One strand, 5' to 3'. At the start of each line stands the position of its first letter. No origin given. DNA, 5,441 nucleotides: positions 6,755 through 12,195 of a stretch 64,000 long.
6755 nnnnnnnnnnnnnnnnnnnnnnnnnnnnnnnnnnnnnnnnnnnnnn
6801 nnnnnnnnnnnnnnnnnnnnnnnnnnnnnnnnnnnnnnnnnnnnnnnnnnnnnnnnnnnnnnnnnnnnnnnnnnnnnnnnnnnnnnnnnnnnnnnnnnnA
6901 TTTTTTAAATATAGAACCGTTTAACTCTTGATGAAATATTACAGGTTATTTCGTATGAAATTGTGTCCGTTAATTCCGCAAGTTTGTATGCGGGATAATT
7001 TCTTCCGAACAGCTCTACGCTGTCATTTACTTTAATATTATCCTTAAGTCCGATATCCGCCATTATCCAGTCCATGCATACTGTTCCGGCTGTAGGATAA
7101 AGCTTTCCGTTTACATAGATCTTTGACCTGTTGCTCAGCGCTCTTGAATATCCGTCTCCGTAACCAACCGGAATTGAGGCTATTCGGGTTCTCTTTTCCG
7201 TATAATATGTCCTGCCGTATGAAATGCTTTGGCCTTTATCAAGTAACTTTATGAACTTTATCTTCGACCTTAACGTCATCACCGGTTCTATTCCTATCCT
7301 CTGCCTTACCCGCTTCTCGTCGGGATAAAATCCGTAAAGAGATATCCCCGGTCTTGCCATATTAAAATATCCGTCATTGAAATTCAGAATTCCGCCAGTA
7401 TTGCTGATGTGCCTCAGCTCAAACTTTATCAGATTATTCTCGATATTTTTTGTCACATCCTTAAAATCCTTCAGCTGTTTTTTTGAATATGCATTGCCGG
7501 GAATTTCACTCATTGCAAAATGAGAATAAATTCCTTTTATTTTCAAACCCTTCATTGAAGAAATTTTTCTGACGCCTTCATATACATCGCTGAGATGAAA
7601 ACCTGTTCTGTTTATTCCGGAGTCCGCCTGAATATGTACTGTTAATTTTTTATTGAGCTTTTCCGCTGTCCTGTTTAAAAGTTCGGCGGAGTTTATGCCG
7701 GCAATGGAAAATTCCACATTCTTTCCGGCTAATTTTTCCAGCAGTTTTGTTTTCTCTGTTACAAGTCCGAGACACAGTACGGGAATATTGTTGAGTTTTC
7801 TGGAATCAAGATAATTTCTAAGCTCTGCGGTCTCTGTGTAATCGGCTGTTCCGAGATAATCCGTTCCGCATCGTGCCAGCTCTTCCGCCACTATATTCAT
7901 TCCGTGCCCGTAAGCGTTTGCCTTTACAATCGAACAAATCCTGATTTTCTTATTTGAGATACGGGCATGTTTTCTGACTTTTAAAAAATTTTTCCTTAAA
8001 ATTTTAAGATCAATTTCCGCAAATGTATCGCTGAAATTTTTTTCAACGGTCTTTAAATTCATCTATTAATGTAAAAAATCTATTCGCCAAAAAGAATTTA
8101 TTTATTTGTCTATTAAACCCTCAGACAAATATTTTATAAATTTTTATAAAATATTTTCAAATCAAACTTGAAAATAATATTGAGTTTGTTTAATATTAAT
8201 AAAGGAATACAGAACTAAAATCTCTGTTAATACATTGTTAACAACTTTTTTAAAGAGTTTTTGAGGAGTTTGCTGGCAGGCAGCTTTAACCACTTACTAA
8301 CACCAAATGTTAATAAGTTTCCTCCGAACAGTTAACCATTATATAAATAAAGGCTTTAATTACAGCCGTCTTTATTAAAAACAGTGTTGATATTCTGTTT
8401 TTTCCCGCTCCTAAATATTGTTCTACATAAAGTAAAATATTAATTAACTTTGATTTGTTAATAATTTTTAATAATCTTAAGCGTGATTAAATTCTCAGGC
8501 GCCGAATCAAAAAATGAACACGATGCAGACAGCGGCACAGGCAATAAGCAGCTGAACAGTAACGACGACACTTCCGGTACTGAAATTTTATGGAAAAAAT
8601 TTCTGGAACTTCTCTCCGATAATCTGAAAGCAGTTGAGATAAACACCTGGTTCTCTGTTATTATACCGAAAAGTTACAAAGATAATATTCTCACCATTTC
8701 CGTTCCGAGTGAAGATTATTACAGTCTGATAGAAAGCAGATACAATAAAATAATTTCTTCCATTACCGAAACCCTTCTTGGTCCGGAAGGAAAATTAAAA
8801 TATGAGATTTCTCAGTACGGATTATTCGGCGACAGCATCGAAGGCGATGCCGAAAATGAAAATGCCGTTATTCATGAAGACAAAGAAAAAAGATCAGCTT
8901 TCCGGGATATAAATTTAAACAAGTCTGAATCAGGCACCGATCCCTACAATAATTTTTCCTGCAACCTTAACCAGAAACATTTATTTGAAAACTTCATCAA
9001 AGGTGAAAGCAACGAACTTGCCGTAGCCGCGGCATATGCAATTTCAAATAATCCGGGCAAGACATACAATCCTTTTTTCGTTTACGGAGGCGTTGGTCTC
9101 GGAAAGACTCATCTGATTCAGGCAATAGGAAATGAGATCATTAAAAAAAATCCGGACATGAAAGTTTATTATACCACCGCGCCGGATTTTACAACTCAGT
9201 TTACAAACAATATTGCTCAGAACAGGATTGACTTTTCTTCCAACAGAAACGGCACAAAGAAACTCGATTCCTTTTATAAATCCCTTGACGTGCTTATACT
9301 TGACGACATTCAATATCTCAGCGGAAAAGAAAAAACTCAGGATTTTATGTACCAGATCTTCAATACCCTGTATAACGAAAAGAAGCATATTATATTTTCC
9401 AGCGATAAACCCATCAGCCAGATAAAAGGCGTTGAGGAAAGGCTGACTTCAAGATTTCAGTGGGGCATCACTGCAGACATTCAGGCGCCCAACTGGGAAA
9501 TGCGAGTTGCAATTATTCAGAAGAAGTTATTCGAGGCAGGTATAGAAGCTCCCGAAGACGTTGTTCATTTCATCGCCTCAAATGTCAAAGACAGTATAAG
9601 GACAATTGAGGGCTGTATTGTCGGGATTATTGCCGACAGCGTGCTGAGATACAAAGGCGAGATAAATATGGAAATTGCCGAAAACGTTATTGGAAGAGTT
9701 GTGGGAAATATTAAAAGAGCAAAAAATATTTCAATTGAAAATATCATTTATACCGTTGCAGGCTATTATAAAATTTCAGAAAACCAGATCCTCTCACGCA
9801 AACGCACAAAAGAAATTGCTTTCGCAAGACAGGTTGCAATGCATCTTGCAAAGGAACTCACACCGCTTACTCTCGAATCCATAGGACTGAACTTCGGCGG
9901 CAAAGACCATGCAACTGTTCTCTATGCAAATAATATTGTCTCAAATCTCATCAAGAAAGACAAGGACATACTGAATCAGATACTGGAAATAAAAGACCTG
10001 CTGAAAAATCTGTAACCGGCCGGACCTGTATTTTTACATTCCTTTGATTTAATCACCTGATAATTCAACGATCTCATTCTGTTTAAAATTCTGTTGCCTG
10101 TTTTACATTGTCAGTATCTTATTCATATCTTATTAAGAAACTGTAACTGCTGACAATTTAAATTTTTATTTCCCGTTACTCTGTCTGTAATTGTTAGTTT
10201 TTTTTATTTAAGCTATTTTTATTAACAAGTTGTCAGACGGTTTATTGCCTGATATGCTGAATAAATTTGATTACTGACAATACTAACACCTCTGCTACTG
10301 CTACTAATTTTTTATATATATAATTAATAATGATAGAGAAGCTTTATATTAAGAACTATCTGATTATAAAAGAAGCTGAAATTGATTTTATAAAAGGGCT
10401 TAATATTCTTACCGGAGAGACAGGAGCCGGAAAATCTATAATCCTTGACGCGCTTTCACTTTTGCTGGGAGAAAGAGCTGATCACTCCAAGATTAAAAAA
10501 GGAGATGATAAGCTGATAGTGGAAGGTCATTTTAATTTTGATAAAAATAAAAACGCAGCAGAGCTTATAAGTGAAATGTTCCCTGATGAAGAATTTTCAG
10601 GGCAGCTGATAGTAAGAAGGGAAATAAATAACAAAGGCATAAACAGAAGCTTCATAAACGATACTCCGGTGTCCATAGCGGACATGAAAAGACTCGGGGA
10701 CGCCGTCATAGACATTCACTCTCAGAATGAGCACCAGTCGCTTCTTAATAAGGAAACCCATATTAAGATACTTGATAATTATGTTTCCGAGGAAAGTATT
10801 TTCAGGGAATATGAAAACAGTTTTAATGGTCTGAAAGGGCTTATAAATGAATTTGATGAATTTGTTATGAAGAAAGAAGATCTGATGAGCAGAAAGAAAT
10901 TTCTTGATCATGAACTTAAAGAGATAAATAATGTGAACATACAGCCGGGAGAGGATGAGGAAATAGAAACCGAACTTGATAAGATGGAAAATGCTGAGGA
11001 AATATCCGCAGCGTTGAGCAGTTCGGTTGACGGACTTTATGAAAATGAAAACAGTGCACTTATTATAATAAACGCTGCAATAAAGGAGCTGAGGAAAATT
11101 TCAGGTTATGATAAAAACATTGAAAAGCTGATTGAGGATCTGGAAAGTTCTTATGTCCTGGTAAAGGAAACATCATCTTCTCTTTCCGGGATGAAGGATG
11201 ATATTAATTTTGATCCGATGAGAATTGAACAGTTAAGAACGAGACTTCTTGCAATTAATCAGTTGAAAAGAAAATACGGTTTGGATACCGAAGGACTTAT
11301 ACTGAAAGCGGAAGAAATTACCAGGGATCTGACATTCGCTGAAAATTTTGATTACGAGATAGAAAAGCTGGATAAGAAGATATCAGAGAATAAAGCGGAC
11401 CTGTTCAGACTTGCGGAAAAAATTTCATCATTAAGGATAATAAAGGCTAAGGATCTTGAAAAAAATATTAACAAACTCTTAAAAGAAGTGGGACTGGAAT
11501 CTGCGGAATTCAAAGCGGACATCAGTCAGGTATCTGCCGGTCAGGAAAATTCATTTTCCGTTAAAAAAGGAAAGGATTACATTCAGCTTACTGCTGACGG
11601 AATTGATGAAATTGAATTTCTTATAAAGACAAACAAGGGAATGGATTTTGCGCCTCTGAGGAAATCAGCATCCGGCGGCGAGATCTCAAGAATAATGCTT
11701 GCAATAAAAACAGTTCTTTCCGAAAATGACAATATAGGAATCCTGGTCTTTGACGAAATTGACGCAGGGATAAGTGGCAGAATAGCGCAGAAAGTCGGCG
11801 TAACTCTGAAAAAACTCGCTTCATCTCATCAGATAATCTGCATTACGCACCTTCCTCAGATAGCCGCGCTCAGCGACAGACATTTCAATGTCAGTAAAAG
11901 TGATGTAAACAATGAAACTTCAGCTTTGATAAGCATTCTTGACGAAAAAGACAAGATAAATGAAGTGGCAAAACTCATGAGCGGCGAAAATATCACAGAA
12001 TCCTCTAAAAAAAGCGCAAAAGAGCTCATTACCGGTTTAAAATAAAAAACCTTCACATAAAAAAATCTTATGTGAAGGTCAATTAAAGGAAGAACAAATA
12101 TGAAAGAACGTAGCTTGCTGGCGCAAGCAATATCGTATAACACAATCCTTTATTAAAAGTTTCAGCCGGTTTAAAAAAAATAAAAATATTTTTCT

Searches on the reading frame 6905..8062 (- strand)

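Call 104: search_protein_families(library=pfam, proteins=[window:6905-8062:-], max_evalue=0.00001)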
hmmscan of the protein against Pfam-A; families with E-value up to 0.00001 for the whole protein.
window:6905-8062:- (385 aa): 2 families
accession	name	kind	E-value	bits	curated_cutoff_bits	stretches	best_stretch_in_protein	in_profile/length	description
PF01168.26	Ala_racemase_N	-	5.2e-50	170.6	24.1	1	17-247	1-220/220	Alanine racemase, N-terminal domain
PF00842.27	Ala_racemase_C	-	3.8e-42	143.3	25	1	261-384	1-127/127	Alanine racemase, C-terminal domain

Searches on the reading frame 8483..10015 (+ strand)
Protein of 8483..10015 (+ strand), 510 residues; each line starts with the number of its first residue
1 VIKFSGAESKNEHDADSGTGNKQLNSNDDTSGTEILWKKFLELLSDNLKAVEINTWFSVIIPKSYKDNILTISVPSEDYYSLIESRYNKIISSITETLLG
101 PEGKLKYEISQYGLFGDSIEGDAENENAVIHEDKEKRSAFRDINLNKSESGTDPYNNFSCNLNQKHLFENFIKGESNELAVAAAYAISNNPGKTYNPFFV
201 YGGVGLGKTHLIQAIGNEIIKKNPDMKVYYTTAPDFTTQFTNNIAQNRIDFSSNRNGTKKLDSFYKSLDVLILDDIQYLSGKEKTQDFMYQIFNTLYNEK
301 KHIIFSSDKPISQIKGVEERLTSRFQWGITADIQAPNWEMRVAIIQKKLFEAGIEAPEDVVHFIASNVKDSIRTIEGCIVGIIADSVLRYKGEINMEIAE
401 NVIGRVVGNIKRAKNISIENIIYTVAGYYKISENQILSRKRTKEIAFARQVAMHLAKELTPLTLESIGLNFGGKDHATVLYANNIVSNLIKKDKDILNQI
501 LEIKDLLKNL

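Call 104: search_protein_families(library=pfam, proteins=[window:8483-10015:+], max_evalue=0.00001)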
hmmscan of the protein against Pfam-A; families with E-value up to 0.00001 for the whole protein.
window:8483-10015:+ (510 aa): 4 families
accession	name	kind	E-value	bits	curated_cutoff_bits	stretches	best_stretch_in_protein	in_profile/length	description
PF00308.24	Bac_DnaA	-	1.1e-56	191.9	23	1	162-331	1-161/162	Bacterial DnaA ATPAse domain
PF08299.17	Bac_DnaA_C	-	4.4e-25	87.9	31.5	1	418-484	1-67/69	Bacterial dnaA protein helix-turn-helix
PF01695.23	IstB_IS21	-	9.2e-11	42.1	24.1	1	200-313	97-198/238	IstB-like ATP binding protein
PF11638.13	DnaA_N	-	2.7e-07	30.6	24.6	1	36-94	3-62/65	DnaA N-terminal domain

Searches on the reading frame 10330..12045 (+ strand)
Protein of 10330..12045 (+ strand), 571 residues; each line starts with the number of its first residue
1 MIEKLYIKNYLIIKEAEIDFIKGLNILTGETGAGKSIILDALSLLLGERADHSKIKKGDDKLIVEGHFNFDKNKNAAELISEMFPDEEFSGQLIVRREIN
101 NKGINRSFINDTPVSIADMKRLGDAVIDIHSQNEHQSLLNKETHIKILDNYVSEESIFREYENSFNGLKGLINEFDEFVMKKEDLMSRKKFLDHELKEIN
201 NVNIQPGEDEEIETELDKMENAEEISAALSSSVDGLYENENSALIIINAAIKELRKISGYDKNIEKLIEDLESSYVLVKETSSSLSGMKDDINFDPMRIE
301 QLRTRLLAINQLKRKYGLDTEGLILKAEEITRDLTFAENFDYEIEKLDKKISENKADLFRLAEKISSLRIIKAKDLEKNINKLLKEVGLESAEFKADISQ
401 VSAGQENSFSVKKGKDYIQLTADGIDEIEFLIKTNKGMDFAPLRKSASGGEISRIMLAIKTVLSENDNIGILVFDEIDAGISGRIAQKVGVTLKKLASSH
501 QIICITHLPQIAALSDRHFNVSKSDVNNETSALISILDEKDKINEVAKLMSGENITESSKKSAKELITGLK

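Call 104: search_protein_families(library=pfam, proteins=[window:10330-12045:+], max_evalue=0.00001)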
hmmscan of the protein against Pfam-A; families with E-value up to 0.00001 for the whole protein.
window:10330-12045:+ (571 aa): 4 families
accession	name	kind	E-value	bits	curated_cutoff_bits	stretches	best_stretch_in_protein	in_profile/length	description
PF02463.25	SMC_N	-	4.2e-17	62.7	40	1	1-524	1-214/220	RecF/RecN/SMC N terminal domain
PF13476.12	AAA_23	-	1.4e-10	42.6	27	1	4-250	1-155/201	AAA domain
PF13304.12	AAA_21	-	8.4e-08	33.1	27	0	24-198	1-196/304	AAA domain, putative AbiEii toxin, Type IV TA system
PF13175.12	AAA_15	-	9.8e-06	25.9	32.1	1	1-512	1-374/374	AAA ATPase domain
